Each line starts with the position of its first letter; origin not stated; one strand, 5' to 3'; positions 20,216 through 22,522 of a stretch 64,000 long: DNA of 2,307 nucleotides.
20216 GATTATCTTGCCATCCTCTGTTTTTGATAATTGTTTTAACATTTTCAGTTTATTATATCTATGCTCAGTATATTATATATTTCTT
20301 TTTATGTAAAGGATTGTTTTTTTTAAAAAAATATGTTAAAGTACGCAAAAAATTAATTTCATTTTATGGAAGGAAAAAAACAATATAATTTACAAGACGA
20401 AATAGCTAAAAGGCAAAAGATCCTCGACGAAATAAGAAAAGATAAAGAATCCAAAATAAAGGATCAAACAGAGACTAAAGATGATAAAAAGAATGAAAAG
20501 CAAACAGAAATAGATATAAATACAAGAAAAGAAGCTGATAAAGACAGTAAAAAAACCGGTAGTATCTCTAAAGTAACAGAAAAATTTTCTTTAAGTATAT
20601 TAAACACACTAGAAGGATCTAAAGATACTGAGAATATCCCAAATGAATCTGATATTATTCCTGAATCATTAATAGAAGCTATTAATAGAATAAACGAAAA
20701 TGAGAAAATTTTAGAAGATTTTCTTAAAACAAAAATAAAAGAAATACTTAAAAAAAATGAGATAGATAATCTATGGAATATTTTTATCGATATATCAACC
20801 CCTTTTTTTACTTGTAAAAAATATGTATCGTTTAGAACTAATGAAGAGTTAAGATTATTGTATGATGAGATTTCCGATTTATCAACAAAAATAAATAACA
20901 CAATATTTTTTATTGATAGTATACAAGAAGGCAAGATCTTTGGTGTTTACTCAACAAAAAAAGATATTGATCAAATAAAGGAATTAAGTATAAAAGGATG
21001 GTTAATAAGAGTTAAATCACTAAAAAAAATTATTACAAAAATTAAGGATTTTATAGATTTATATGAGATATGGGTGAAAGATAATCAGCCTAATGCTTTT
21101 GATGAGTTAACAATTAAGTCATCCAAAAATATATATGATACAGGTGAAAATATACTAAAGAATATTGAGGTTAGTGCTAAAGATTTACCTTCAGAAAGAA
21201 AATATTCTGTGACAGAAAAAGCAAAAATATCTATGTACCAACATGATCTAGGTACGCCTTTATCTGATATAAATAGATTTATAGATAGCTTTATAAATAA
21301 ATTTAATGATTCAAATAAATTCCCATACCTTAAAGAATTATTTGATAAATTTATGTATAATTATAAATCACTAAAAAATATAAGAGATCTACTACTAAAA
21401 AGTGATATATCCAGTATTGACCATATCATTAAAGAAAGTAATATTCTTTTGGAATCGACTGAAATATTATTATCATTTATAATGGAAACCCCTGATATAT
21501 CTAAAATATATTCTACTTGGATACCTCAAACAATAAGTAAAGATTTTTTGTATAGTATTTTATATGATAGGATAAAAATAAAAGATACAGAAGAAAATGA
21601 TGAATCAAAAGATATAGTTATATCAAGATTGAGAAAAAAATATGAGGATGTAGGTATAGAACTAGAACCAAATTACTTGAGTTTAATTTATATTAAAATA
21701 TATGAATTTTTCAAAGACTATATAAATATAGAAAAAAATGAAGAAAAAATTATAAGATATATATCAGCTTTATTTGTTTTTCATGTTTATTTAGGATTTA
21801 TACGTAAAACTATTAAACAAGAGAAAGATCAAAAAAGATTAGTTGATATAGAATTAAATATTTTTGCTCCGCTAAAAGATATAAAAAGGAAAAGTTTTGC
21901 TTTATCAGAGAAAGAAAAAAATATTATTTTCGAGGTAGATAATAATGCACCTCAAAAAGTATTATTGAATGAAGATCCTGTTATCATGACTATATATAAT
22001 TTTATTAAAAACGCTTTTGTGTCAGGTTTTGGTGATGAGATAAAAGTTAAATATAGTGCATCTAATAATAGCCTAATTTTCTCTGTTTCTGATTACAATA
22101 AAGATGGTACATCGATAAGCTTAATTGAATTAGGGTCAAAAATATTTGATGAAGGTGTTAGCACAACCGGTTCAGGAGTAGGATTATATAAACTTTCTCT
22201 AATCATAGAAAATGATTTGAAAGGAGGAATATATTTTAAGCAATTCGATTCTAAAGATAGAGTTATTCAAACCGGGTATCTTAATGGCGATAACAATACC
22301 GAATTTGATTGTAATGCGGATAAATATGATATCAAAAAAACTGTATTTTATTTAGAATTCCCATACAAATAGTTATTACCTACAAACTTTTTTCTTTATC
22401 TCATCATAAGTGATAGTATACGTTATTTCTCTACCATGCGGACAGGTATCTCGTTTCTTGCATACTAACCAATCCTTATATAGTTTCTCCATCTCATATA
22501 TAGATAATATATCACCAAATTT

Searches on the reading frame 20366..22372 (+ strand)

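Call 9: search_protein_families(library=pfam, proteins=[window:20366-22372:+], max_evalue=0.0001)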
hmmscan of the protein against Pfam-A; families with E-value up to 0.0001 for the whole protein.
window:20366-22372:+ (668 aa): 1 family
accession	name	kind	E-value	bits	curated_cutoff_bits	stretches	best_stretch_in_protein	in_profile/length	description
PF02518.31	HATPase_c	-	8.7e-05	23.4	26.4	0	536-624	3-93/111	Histidine kinase-, DNA gyrase B-, and HSP90-like ATPase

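Call 91: search_protein_families(library=ncbifam, proteins=[window:20366-22372:+], max_evalue=0.01)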
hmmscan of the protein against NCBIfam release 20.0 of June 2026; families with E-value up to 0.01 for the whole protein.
window:20366-22372:+ (668 aa): 1 family
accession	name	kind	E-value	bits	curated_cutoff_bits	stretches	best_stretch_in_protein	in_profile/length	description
NF008235.0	PRK11006.1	equivalog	8.8e-06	24.8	390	1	490-607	271-391/431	phosphate regulon sensor histidine kinase PhoR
